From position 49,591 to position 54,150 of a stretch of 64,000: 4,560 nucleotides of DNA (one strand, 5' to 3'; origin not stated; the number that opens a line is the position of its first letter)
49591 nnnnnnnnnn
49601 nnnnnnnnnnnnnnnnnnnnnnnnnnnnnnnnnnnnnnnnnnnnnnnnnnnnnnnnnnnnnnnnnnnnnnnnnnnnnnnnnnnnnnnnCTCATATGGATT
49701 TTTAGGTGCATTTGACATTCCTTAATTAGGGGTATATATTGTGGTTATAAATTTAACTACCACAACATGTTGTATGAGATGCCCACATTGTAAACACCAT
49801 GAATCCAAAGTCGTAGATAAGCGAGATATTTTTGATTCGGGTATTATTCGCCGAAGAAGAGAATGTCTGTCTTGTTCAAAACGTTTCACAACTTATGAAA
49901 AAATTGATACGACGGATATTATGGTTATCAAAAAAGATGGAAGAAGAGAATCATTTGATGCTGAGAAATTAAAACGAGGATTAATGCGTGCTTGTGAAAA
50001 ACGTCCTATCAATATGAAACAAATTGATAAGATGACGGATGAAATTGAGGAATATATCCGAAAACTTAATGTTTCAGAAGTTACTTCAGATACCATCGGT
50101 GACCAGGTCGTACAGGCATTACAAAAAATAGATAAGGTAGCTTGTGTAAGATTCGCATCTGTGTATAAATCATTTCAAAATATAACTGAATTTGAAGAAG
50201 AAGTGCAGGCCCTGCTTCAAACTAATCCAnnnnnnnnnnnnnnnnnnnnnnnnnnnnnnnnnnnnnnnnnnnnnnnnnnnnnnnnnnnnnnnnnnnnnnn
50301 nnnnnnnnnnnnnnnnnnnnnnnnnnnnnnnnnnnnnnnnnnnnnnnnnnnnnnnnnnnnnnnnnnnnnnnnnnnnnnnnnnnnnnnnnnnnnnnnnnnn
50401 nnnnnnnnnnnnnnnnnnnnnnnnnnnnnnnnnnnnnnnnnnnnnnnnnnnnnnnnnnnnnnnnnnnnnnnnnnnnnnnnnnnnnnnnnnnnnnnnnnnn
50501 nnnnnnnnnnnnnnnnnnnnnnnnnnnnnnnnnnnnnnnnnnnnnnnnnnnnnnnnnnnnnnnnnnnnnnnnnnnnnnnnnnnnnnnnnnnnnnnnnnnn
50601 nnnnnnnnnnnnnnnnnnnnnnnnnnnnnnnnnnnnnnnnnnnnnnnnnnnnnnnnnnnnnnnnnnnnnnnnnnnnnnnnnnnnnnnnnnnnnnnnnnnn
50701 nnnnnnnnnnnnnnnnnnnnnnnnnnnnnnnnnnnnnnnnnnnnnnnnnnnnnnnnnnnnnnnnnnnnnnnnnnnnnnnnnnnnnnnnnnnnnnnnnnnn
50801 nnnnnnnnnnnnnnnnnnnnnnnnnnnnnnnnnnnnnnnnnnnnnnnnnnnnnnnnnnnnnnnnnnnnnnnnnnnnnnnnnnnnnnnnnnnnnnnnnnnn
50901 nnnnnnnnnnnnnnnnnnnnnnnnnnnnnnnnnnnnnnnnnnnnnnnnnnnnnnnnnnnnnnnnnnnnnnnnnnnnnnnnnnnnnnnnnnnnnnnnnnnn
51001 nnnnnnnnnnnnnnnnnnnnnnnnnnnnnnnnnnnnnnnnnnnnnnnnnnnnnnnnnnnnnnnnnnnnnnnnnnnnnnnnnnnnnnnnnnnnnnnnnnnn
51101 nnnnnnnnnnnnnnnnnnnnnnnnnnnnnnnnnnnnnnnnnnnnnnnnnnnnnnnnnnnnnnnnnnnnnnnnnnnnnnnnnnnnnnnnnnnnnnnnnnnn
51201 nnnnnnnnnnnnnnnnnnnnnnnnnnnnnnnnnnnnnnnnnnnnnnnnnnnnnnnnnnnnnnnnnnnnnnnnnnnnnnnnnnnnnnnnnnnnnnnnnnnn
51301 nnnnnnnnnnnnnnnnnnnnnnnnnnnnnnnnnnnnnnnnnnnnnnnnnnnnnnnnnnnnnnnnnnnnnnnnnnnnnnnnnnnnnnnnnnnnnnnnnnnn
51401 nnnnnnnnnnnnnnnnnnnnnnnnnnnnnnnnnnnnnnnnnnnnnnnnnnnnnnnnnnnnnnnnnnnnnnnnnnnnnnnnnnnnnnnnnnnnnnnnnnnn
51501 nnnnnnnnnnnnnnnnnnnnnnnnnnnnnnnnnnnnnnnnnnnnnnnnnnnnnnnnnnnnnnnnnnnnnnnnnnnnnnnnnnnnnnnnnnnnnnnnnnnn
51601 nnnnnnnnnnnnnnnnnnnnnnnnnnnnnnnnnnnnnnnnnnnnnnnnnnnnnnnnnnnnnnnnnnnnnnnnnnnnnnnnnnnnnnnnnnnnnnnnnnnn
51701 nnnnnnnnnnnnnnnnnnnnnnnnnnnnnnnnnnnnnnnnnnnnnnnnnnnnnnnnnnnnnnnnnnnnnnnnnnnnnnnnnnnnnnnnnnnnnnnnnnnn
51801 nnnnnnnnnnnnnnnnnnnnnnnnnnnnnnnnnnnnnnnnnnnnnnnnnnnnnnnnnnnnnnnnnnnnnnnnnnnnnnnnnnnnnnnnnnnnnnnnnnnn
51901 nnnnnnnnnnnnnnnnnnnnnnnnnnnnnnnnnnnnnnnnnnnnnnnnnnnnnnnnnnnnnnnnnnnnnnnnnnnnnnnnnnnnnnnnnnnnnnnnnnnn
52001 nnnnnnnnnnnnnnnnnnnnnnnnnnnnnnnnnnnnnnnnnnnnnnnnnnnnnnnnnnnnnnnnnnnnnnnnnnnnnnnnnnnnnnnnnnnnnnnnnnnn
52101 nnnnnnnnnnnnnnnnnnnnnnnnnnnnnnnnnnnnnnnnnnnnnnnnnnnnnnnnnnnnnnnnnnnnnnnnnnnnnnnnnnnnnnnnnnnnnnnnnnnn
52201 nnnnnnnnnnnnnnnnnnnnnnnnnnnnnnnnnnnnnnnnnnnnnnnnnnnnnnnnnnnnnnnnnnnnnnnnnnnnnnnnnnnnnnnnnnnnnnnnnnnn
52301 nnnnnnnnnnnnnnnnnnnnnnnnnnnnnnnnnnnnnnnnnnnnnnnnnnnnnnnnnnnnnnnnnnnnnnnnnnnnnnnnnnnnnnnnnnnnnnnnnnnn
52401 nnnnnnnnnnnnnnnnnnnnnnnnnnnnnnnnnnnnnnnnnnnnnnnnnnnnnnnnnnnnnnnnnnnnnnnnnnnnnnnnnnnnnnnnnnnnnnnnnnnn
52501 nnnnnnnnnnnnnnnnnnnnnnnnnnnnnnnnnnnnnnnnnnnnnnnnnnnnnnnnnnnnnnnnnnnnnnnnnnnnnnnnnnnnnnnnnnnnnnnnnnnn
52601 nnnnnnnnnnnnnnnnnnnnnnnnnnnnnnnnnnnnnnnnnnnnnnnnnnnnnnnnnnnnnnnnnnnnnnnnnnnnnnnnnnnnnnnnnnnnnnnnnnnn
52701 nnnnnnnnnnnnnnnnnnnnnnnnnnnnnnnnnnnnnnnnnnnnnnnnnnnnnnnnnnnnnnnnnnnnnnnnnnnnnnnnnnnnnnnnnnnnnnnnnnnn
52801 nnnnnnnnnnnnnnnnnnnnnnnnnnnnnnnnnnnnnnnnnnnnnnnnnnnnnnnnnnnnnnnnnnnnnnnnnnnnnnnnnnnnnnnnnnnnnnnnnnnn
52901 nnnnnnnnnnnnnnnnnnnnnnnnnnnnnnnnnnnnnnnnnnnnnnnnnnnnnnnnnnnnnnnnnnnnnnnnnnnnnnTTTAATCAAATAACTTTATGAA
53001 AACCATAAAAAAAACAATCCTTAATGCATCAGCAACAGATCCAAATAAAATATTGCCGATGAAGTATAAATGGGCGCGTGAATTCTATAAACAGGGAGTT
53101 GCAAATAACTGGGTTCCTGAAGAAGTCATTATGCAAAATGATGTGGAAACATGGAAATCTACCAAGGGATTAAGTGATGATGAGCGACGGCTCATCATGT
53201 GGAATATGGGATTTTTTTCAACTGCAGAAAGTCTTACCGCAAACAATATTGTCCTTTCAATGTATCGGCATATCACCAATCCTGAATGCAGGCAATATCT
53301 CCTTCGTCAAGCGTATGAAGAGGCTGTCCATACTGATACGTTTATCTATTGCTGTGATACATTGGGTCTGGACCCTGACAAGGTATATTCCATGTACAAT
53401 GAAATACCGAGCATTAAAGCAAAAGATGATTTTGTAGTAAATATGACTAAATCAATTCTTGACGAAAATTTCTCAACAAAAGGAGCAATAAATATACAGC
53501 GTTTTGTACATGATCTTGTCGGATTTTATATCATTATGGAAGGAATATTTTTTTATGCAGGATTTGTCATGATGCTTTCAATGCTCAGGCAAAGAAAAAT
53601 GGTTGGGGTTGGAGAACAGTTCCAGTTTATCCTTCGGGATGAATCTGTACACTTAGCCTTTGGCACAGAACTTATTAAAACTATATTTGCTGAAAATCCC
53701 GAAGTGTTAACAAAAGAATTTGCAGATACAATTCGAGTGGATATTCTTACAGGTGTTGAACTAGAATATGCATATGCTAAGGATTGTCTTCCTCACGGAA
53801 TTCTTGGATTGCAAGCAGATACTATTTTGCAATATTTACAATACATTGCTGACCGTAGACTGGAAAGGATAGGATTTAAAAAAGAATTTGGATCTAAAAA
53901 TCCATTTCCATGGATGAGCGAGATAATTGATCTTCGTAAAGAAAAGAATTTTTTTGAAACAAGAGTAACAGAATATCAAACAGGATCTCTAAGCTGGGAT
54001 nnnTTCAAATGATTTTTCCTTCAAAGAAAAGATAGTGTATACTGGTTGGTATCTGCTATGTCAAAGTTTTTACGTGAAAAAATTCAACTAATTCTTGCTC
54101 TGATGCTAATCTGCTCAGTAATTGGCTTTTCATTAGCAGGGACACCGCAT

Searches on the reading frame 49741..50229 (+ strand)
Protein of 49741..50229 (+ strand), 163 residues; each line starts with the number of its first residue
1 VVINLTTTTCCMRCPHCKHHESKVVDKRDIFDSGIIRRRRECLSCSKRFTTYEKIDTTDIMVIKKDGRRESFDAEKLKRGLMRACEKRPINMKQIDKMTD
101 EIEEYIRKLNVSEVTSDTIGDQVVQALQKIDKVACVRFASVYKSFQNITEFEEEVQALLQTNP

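Call 10: search_protein_families(library=pfam, proteins=[window:49741-50229:+], max_evalue=0.001)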
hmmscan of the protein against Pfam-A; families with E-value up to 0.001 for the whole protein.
window:49741-50229:+ (163 aa): 2 families
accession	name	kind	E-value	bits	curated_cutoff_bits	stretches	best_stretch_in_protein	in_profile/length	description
PF03477.21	ATP-cone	-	1.1e-23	84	25.8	1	60-147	1-87/88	ATP cone domain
PF22811.2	Zn_ribbon_NrdR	-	2.3e-18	66.3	27.2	1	12-53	1-42/42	Transcriptional repressor NrdR-like, N-terminal domain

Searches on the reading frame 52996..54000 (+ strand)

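Call 105: search_protein_families(library=pfam, proteins=[window:52996-54000:+], max_evalue=0.001)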
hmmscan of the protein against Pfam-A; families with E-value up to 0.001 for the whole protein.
window:52996-54000:+ (335 aa): 1 family
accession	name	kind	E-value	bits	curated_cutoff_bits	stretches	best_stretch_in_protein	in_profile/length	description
PF00268.27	Ribonuc_red_sm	-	8.7e-85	284.9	33.6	1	17-303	2-281/281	Ribonucleotide reductase, small chain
